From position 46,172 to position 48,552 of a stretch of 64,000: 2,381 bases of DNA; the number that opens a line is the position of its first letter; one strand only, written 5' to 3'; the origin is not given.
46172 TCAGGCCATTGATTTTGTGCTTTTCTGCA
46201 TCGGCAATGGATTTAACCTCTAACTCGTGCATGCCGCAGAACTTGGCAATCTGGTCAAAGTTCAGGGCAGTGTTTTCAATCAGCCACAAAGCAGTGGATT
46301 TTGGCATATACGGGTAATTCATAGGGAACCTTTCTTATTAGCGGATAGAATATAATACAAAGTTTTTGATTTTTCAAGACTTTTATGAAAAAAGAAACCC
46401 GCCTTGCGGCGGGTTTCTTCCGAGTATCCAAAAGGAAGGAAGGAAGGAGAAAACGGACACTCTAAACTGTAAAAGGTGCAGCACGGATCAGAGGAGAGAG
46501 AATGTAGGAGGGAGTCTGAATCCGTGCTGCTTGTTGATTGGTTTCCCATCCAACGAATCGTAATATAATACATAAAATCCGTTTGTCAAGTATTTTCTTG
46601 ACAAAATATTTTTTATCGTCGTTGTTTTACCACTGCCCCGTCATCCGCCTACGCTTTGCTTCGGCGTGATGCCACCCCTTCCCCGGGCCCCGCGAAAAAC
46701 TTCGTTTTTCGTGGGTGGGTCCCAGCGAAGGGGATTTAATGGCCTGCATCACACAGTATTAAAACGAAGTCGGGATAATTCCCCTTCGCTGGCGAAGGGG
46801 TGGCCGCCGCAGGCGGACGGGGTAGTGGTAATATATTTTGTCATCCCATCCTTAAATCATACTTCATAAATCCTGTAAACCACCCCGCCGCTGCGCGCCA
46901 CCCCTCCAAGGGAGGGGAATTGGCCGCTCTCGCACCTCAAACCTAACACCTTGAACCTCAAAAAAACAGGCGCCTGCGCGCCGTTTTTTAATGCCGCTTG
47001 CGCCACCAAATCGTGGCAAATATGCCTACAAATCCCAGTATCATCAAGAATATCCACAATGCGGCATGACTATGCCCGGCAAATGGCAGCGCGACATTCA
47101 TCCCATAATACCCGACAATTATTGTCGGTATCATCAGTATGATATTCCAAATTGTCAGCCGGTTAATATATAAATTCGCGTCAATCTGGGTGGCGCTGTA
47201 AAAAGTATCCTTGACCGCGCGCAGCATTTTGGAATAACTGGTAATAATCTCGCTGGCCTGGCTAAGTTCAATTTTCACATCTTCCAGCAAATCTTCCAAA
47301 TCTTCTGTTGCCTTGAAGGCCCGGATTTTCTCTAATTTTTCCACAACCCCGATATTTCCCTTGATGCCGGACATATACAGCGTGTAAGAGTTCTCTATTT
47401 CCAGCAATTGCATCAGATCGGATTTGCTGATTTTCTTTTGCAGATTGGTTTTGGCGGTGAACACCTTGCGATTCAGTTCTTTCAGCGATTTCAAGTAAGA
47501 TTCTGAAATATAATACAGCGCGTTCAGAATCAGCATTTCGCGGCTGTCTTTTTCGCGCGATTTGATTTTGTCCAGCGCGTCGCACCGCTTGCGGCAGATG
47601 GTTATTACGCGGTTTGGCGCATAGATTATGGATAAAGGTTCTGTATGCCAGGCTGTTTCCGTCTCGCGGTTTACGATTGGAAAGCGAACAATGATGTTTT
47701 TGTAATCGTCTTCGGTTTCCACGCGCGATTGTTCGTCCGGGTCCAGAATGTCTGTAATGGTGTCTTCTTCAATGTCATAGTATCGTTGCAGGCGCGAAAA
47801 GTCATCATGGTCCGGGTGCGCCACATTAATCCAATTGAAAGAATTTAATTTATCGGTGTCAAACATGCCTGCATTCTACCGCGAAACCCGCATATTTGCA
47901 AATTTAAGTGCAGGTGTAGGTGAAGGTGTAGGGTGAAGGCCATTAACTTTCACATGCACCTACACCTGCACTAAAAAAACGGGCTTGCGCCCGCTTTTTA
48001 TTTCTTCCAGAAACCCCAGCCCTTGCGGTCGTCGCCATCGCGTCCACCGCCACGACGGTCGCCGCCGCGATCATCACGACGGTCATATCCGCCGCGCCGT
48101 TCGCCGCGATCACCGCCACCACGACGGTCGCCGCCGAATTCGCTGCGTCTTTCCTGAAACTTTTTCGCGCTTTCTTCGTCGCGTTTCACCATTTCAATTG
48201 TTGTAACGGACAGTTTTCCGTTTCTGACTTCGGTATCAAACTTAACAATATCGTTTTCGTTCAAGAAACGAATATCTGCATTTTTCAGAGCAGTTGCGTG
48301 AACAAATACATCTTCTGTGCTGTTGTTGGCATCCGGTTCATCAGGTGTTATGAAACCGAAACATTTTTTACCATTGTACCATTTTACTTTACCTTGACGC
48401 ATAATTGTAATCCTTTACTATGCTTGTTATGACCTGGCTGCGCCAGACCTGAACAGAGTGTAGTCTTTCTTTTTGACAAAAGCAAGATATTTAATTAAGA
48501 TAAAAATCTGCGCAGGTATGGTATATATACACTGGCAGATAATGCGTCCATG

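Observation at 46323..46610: Palindromic operator over the -35 box and a terminated, structured leader (or sRNA) upstream of the DUF1013 gene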

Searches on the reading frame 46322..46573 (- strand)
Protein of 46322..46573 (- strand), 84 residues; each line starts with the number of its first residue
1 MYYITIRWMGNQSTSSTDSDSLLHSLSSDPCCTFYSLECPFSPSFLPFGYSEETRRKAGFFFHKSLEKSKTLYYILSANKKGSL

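Call 33: find_homologous_proteins(query=window:46322-46573:-, max_evalue=1)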
Query seq(84 aa) (84 aa): 2 proteins with E <= 1 among 2 candidates.
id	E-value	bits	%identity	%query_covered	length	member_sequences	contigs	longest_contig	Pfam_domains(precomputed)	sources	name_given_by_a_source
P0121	2.9e-4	39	45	88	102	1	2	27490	-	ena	-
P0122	2.9e-2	32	38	90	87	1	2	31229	-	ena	-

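Call 35: find_encoding_contigs(protein=P0121, flank=5000, max_places=4)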
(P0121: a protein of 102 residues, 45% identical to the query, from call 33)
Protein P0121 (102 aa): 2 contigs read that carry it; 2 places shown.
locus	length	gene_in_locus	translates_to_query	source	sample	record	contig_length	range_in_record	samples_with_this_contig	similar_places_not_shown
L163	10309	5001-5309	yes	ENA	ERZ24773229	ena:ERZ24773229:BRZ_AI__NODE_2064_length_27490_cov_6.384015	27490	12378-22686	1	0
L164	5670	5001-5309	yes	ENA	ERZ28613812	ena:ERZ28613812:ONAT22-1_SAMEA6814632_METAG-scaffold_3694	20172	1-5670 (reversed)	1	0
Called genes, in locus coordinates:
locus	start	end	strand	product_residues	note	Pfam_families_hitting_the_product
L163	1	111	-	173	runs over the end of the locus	-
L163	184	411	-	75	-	-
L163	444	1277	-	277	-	PF19821:Phage_capsid_2, PF25209:Phage_capsid_4 (weak)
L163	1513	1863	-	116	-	-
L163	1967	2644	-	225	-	PF05396:Phage_T7_Capsid (weak)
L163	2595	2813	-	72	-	-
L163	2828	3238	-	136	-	PF07486:Hydrolase_2 (weak)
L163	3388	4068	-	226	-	PF03099:BPL_LplA_LipB, PF21948:LplA-B_cat (weak)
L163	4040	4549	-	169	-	-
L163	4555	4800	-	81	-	-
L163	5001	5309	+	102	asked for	-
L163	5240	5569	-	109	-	PF00254:FKBP_C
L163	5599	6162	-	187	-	-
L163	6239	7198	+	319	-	PF00437:T2SSE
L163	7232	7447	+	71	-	-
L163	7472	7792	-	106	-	PF09851:SHOCT (weak)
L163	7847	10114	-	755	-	PF17764:PriA_3primeBD, PF04851:ResIII, PF00270:DEAD, PF18319:Zn_ribbon_PriA, PF00271:Helicase_C (weak), PF18074:PriA_C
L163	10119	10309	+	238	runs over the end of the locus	PF01636:APH (weak)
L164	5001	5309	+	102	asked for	-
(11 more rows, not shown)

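Call 36: find_encoding_contigs(protein=P0122, flank=5000, max_places=4)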
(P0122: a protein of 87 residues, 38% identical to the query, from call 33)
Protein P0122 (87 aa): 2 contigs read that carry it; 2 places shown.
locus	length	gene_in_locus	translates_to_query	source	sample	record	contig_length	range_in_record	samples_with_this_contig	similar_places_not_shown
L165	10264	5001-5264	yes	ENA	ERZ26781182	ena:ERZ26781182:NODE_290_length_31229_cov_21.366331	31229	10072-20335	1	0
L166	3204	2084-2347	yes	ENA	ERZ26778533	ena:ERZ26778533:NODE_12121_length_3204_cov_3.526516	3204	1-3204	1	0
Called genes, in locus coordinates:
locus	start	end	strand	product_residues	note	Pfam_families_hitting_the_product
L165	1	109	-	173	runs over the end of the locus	-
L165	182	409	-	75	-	-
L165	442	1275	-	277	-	PF19821:Phage_capsid_2, PF25209:Phage_capsid_4 (weak)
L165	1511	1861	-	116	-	-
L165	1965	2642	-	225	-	PF05396:Phage_T7_Capsid (weak)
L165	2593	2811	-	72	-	-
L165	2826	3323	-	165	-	PF07486:Hydrolase_2 (weak)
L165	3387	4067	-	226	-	PF03099:BPL_LplA_LipB, PF21948:LplA-B_cat (weak)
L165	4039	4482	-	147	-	-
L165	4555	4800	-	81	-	-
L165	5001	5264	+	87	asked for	-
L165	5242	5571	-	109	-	PF00254:FKBP_C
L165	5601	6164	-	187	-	-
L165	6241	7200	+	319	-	PF00437:T2SSE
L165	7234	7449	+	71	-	-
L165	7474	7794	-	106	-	PF09851:SHOCT (weak)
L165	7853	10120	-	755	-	PF17764:PriA_3primeBD, PF04851:ResIII, PF00270:DEAD, PF18319:Zn_ribbon_PriA, PF00271:Helicase_C (weak), PF18074:PriA_C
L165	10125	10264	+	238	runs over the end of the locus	PF01636:APH (weak)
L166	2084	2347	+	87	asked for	-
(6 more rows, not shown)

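Call 69: search_protein_representatives(alignment_id=A5)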
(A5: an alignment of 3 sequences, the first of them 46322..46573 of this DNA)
Query: 3 sequences, 92 profile positions. Proteins with E-value up to 0.001 (for the whole library): 34; up to 1e-10: 11; up to 1e-30: 1. The best 34 are listed.
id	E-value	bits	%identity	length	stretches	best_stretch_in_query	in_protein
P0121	2.3e-48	178.5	-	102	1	1-87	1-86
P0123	1.9e-26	108.3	-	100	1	4-78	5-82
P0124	3.6e-23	97.7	-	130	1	1-70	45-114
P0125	1.5e-21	92.5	-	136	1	17-81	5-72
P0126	7.8e-19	83.8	-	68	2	1-38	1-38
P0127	1.8e-16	76.3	-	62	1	1-40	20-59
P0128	2.2e-16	75.9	-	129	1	1-62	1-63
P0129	2.7e-15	72.5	-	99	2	1-33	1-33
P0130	3.3e-15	72.2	-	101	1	1-80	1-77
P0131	2.4e-11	59.8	-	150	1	1-58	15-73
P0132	9.7e-11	57.9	-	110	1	32-72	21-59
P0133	2.9e-10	56.4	-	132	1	11-85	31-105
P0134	5.5e-10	55.5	-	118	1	11-80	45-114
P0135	4.6e-09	52.5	-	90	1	18-66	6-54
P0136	1.1e-08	51.3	-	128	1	11-70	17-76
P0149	6.1e-05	39.3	-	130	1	1-74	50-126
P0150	8.4e-05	38.9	-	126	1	25-78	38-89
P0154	7.4e-04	35.8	-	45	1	1-41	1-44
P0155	7.9e-04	35.7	-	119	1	1-73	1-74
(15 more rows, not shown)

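Call 71: find_encoding_contigs(protein=P0123, flank=3000, max_places=3)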
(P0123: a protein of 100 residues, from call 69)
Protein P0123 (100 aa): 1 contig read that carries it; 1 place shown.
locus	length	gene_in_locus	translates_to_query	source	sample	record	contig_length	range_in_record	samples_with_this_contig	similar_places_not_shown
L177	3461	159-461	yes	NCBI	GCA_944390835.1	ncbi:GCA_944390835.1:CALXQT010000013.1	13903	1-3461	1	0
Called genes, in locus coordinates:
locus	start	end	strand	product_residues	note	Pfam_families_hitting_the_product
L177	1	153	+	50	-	?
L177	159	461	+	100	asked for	-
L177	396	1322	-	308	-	PF05958:tRNA_U5-meth_tr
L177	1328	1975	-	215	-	PF13505:OMP_b-brl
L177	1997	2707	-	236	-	-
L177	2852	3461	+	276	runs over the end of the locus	PF17930:LpxI_N, PF06230:LpxI_C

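Call 72: find_encoding_contigs(protein=P0155, flank=3000, max_places=2)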
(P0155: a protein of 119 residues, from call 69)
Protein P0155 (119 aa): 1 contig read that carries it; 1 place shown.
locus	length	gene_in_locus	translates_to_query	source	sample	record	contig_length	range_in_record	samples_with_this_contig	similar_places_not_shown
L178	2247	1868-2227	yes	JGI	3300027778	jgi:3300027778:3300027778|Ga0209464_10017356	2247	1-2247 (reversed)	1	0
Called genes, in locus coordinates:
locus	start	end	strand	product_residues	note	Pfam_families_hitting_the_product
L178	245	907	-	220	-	PF03099:BPL_LplA_LipB, PF21948:LplA-B_cat (weak)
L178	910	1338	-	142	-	-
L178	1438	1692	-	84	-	-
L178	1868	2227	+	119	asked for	-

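Call 73: find_encoding_contigs(protein=P0128, flank=3000, max_places=2)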
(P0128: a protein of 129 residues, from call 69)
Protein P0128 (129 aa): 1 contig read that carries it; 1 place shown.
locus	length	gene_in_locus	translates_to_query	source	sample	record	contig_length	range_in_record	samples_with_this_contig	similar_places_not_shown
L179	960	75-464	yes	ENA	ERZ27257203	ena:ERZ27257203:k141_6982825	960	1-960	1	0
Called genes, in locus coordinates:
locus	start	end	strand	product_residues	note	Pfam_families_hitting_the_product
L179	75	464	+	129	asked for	-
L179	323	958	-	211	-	?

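Call 74: find_encoding_contigs(protein=P0149, flank=3000, max_places=2)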
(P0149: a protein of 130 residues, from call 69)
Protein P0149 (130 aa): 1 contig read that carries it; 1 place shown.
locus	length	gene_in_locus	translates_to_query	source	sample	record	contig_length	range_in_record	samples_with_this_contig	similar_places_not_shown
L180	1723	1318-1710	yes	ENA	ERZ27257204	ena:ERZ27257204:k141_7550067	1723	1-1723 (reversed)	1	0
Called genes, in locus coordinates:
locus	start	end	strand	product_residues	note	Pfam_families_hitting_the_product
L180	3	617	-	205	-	?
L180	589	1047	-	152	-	-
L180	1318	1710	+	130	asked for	-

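Call 75: find_encoding_contigs(protein=P0154, flank=3000, max_places=2)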
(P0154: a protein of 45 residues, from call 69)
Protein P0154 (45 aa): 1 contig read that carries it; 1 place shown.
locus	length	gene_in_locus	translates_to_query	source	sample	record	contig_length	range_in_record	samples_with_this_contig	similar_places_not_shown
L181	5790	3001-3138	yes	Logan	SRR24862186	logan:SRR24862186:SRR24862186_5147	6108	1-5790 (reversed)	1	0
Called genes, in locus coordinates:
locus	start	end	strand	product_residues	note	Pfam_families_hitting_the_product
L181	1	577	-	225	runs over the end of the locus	PF05396:Phage_T7_Capsid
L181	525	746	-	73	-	-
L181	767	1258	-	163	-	-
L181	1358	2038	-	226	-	PF03099:BPL_LplA_LipB, PF21948:LplA-B_cat (weak)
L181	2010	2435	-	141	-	-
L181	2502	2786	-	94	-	-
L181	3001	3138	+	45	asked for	-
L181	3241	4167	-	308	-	PF05958:tRNA_U5-meth_tr (faint)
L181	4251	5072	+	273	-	PF17930:LpxI_N, PF06230:LpxI_C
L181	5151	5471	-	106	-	PF00254:FKBP_C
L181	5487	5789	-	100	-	?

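Call 76: find_encoding_contigs(protein=P0150, flank=3000, max_places=2)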
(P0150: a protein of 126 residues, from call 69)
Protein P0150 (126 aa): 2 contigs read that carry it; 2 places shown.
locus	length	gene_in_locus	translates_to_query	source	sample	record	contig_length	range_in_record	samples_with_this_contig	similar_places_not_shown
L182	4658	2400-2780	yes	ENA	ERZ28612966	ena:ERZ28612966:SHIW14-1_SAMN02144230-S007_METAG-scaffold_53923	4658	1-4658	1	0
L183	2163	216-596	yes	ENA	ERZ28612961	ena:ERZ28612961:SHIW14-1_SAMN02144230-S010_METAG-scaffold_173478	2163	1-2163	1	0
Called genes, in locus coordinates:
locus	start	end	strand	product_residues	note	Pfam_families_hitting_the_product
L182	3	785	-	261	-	?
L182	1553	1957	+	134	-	PF05958:tRNA_U5-meth_tr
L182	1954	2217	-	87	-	-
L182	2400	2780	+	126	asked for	-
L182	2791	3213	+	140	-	-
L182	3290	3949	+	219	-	PF05838:Glyco_hydro_108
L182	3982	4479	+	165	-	-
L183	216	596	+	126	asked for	-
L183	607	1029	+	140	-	-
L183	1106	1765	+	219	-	PF05838:Glyco_hydro_108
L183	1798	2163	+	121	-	?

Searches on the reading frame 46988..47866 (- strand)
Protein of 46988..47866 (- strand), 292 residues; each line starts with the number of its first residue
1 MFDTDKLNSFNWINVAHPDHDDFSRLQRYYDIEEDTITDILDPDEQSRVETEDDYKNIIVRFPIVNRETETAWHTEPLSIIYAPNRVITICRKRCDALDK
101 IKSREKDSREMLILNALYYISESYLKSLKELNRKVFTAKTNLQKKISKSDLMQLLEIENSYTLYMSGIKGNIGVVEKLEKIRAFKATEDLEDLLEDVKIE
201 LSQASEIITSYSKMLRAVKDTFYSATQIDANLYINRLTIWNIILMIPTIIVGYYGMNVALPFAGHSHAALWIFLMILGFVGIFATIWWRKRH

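Call 6: search_protein_families(library=pfam, proteins=[window:46988-47866:-])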
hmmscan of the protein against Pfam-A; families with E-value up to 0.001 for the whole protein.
window:46988-47866:- (292 aa): 1 family
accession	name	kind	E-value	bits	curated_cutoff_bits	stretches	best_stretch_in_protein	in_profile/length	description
PF01544.23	CorA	-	1e-45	156.8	27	1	9-290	3-292/292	CorA-like Mg2+ transporter protein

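Call 31: find_encoding_contigs(protein=window:46988-47866:-, flank=3000, max_places=8)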
Protein window:46988-47866:- (292 aa): 1 contig read that carries it; 1 place shown.
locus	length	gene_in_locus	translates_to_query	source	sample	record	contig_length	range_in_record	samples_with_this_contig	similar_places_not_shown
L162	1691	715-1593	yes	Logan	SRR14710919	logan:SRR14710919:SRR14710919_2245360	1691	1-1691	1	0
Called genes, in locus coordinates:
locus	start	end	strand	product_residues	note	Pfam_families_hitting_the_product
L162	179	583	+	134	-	PF00313:CSD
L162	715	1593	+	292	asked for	PF01544:CorA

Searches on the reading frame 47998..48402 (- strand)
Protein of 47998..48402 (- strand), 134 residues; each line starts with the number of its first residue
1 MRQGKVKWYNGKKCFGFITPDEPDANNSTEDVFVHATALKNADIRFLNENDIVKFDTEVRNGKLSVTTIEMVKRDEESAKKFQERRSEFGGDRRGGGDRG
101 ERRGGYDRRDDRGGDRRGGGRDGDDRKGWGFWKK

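Call 6: search_protein_families(library=pfam, proteins=[window:47998-48402:-])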
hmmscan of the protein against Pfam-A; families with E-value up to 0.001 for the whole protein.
window:47998-48402:- (134 aa): 1 family
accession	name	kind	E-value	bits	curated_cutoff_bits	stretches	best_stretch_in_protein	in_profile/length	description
PF00313.28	CSD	-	4.1e-15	55.8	27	1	3-67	2-61/66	'Cold-shock' DNA-binding domain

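Call 32: find_encoding_contigs(protein=window:47998-48402:-, flank=4000, max_places=8)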
Protein window:47998-48402:- (134 aa): 1 contig read that carries it; 1 place shown.
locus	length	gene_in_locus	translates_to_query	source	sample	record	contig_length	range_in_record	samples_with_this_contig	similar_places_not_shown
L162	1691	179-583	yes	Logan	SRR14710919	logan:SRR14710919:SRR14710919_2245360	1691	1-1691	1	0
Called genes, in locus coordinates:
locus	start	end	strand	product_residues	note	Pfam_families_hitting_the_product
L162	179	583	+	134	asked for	PF00313:CSD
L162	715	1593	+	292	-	PF01544:CorA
